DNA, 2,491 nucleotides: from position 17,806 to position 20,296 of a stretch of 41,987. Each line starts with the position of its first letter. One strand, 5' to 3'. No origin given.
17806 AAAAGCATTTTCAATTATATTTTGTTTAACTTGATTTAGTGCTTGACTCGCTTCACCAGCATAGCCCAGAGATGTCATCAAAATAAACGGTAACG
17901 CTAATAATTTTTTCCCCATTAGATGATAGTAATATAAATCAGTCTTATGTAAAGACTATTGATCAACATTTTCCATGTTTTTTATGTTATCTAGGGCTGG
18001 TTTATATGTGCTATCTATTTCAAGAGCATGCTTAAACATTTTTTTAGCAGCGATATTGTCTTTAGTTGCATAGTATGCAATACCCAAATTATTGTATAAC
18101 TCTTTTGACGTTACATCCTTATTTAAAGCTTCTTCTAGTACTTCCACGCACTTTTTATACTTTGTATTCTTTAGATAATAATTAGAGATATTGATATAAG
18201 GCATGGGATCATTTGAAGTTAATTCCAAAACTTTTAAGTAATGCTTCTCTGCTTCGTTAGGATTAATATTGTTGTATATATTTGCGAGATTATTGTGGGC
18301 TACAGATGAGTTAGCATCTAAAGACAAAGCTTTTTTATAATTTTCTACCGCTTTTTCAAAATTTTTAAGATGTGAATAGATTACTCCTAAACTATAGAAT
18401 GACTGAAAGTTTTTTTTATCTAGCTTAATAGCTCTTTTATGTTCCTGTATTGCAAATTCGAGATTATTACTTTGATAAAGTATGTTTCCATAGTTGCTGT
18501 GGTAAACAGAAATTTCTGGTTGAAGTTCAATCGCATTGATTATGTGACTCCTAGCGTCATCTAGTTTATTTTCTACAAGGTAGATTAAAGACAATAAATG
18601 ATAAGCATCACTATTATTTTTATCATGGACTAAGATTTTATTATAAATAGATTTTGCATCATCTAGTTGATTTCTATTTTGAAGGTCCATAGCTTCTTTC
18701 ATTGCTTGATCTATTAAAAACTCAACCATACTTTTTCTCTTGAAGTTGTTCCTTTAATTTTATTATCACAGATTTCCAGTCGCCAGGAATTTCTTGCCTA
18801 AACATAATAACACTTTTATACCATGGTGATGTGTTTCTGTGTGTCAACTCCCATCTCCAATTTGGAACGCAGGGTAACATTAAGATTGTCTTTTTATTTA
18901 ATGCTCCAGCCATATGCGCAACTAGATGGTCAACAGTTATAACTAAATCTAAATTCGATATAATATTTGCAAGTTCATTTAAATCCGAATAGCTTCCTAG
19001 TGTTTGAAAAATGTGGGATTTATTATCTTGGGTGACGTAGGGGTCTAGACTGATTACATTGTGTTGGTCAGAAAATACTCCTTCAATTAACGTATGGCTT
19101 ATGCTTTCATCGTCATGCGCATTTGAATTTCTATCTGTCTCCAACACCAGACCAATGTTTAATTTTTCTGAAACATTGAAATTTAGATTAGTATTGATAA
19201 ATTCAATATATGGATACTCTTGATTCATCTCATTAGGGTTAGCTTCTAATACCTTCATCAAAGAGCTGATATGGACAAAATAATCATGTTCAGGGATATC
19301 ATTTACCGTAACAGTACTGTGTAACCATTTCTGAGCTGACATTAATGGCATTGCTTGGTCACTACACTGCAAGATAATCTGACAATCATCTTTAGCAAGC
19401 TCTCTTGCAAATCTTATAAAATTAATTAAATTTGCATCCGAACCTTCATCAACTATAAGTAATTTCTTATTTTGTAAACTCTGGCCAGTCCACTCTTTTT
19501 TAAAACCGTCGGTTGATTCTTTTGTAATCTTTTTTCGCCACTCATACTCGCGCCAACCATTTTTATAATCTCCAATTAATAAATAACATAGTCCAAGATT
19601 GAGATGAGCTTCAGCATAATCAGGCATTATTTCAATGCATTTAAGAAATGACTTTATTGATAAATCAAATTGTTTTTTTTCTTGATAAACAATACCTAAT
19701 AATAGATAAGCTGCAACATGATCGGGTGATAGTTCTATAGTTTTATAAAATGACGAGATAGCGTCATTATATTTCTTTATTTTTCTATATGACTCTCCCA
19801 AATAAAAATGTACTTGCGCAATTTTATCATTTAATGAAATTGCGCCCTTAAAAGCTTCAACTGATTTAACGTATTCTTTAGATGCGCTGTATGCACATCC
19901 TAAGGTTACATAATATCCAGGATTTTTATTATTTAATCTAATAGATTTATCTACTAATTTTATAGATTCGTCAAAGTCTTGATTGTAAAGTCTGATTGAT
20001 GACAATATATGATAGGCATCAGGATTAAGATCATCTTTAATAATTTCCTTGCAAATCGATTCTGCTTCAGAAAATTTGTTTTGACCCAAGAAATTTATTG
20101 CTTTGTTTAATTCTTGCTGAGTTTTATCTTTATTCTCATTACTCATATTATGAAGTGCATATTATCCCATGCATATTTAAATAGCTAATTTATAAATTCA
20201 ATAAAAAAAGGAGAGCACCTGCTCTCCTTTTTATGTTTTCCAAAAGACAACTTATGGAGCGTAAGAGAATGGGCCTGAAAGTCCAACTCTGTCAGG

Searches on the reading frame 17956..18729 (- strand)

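Call 3: search_protein_families(library=pfam, proteins=[window:17956-18729:-], max_evalue=1)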
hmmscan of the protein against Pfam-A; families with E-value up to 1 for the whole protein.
window:17956-18729:- (257 aa): 30 families (the best 25 are shown)
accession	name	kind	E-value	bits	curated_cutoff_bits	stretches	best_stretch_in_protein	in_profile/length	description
PF07719.23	TPR_2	-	8.1e-30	100.9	27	5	111-140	4-33/34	Tetratricopeptide repeat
PF13431.12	TPR_17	-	2.1e-24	84.1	24.4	4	98-128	3-33/34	Tetratricopeptide repeat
PF13414.12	TPR_11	-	3.8e-23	81.3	26.8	3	81-118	1-38/42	TPR repeat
PF13181.12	TPR_8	-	4.2e-22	76.8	25.7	4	109-140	2-33/34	Tetratricopeptide repeat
PF00515.34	TPR_1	-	1.7e-21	75.5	27.8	4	110-140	3-33/34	Tetratricopeptide repeat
PF13424.12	TPR_12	-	3.3e-19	69.3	30.1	3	112-170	7-74/77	Tetratricopeptide repeat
PF14559.12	TPR_19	-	1.9e-14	54.2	25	3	20-68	5-53/68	Tetratricopeptide repeat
PF13374.12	TPR_10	-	2e-12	47.1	27.5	3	212-238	5-31/42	Tetratricopeptide repeat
PF13428.12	TPR_14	-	1.1e-11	44.6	23.5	1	112-150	5-43/44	Tetratricopeptide repeat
PF13432.12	TPR_16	-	3.1e-10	40.7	32.7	3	81-140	4-63/65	Tetratricopeptide repeat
PF23914.1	TPR_CcmH_CycH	-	1.1e-09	38.8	42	2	33-137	43-150/158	Cytochrome c-type biogenesis protein H TPR domain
PF13176.12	TPR_7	-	4.2e-09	36.2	27.9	1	111-138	2-29/36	Tetratricopeptide repeat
PF25063.1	ARM_TT21_C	-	1.4e-08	35.3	35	2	83-143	104-164/209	Tetratricopeptide repeat protein 21 C-terminal ARM domain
PF12895.13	ANAPC3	-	6.2e-07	30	27.2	3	80-133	29-81/82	Anaphase-promoting complex, cyclosome, subunit 3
PF13174.12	TPR_6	-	2.4e-06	28.3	26.3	1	110-141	2-33/33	Tetratricopeptide repeat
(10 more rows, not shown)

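Call 4: search_protein_families(library=ncbifam, proteins=[window:17956-18729:-], max_evalue=1)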
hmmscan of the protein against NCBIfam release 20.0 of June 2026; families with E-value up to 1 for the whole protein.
window:17956-18729:- (257 aa): 32 families (the best 25 are shown)
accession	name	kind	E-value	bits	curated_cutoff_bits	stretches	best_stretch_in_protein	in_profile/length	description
TIGR02917.1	PEP_TPR_lipo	equivalog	1.3e-25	89.5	312.2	2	75-253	466-645/899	XrtA/PEP-CTERM system TPR-repeat protein PrsT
TIGR02521.1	type_IV_pilW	equivalog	5.7e-25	88.2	154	2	113-252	36-178/234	type IV pilus biogenesis/stability protein PilW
NF040959.1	MamA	equivalog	2.3e-24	86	200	3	81-170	112-202/204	magnetosome protein MamA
NF033758.1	gliding_GltE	equivalog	1.5e-17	63.7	225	3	16-168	198-352/411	adventurous gliding motility TPR repeat lipoprotein GltE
NF033762.1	social_mot_Tgl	equivalog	2e-16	60.1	225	3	112-240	35-167/252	social motility TPR repeat lipoprotein Tgl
NF033920.0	C39_PA2778_fam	equivalog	5.6e-14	52.2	150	3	156-238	171-253/255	PA2778 family cysteine peptidase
NF047507.1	TPR_BatC_Lepto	exception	2.2e-11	43.7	175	2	79-148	63-136/214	TPR repeat-containing protein BatC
NF008391.2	PRK11189.1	equivalog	1.3e-10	41.2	250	3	96-176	87-168/297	lipoprotein NlpI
TIGR02552.1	LcrH_SycD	equivalog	7.5e-10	38.7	104.8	3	103-157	47-101/136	SycD/LcrH family type III secretion system chaperone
TIGR00540.1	TPR_hemY_coli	hypoth_equivalog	1.1e-09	37.5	142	2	14-166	235-384/385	heme biosynthesis-associated TPR protein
NF008520.0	PRK11447.1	equivalog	1.5e-09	36.3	858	2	85-177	362-453/1157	cellulose synthase complex outer membrane protein BcsC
NF008757.0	PRK11788.1-5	equivalog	1.2e-08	34.5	363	1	14-225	115-332/388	lipopolysaccharide assembly protein LapB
TIGR00990.1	3a0801s09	subfamily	1.9e-08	33.4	757.25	2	91-249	348-507/615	mitochondrial import receptor subunit TOM70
NF047371.1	FlcA_CTERM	equivalog_domain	4.7e-08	31.9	300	3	64-170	428-536/646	periplasmic flagellar collar protein FlcA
NF008756.0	PRK11788.1-4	equivalog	4e-07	29.4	474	2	111-239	144-279/389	lipopolysaccharide assembly protein LapB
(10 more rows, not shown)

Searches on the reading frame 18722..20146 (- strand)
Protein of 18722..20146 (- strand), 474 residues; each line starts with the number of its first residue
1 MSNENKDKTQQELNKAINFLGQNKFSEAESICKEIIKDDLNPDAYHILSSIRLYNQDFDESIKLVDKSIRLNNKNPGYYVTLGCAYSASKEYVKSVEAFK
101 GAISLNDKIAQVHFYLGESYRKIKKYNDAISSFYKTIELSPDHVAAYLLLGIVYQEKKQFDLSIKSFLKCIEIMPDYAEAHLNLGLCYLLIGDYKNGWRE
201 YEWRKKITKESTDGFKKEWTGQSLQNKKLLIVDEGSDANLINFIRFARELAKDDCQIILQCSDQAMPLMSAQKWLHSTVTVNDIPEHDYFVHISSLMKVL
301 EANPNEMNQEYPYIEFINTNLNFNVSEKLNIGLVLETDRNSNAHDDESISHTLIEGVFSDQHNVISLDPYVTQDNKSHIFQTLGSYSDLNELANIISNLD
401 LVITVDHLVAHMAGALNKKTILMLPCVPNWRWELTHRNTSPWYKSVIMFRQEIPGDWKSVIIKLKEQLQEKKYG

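Call 3: search_protein_families(library=pfam, proteins=[window:18722-20146:-], max_evalue=1)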
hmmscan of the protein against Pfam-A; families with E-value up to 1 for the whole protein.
window:18722-20146:- (474 aa): 20 families
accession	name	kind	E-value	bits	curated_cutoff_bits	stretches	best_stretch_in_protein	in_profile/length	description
PF07719.23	TPR_2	-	7.8e-23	79.1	27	4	110-143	1-34/34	Tetratricopeptide repeat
PF00515.34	TPR_1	-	3.9e-20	71.2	27.8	3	110-143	1-34/34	Tetratricopeptide repeat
PF13431.12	TPR_17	-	2e-19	68.6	24.4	4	167-194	2-29/34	Tetratricopeptide repeat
PF13181.12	TPR_8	-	2.4e-18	65.1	25.7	4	145-176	2-33/34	Tetratricopeptide repeat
PF13414.12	TPR_11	-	1.7e-17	63.3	26.8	3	156-191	6-41/42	TPR repeat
PF13424.12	TPR_12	-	9.3e-15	55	30.1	4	110-175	3-76/77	Tetratricopeptide repeat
PF14559.12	TPR_19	-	2.3e-11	44.3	25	1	124-161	5-42/68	Tetratricopeptide repeat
PF13432.12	TPR_16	-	1.4e-10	41.8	32.7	2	82-142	3-63/65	Tetratricopeptide repeat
PF13174.12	TPR_6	-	7.6e-09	36.1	26.3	1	113-142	3-32/33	Tetratricopeptide repeat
PF13176.12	TPR_7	-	1.3e-07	31.5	27.9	0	146-176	1-31/36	Tetratricopeptide repeat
PF25063.1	ARM_TT21_C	-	1.6e-07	31.8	35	1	43-142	96-196/209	Tetratricopeptide repeat protein 21 C-terminal ARM domain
PF12895.13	ANAPC3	-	3.6e-05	24.4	27.2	2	55-133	2-79/82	Anaphase-promoting complex, cyclosome, subunit 3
PF01075.23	Glyco_transf_9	-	9.3e-05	22.3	22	1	388-421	173-206/247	Glycosyltransferase family 9 (heptosyltransferase)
PF13428.12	TPR_14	-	0.00015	22.5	23.5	0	112-151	3-42/44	Tetratricopeptide repeat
PF23914.1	TPR_CcmH_CycH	-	0.00055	20.2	42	0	140-190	46-96/158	Cytochrome c-type biogenesis protein H TPR domain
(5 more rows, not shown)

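Call 4: search_protein_families(library=ncbifam, proteins=[window:18722-20146:-], max_evalue=1)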
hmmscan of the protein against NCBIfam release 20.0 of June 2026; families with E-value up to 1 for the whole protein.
window:18722-20146:- (474 aa): 31 families (the best 25 are shown)
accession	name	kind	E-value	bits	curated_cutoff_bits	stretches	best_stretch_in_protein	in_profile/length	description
NF040959.1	MamA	equivalog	1.7e-21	76.6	200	1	45-196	40-191/204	magnetosome protein MamA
TIGR02917.1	PEP_TPR_lipo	equivalog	7.7e-16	57.2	312.2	1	10-151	398-540/899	XrtA/PEP-CTERM system TPR-repeat protein PrsT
NF008391.2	PRK11189.1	equivalog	3.4e-12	46.4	250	2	107-219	62-172/297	lipoprotein NlpI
TIGR02552.1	LcrH_SycD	equivalog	5e-11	42.5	104.8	2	71-142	47-118/136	SycD/LcrH family type III secretion system chaperone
TIGR02521.1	type_IV_pilW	equivalog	3.1e-10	40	154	1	55-200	44-191/234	type IV pilus biogenesis/stability protein PilW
NF033762.1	social_mot_Tgl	equivalog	8.1e-10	38.5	225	2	116-197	37-223/252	social motility TPR repeat lipoprotein Tgl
TIGR00990.1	3a0801s09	subfamily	7.9e-09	34.7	757.25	2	16-141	372-498/615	mitochondrial import receptor subunit TOM70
NF033758.1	gliding_GltE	equivalog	7.1e-08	31.8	225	2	112-207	224-319/411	adventurous gliding motility TPR repeat lipoprotein GltE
TIGR02795.1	tol_pal_ybgF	equivalog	2.2e-06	28.3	90.1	1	97-180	23-112/119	tol-pal system protein YbgF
TIGR00540.1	TPR_hemY_coli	hypoth_equivalog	3.4e-06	26.1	142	1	18-129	270-378/385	heme biosynthesis-associated TPR protein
NF008756.0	PRK11788.1-4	equivalog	5.4e-06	25.7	474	1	2-174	102-279/389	lipopolysaccharide assembly protein LapB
NF047371.1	FlcA_CTERM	equivalog_domain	3.6e-05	22.4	300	1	4-174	361-537/646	periplasmic flagellar collar protein FlcA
NF047507.1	TPR_BatC_Lepto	exception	5e-05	22.9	175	1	103-146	85-132/214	TPR repeat-containing protein BatC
NF052400.1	M48_BAM_BepA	equivalog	0.00013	20.9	570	1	3-133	301-432/483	beta-barrel assembly-enhancing protease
TIGR02193.1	heptsyl_trn_I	equivalog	0.00024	20.5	185.3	1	385-434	242-291/320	lipopolysaccharide heptosyltransferase I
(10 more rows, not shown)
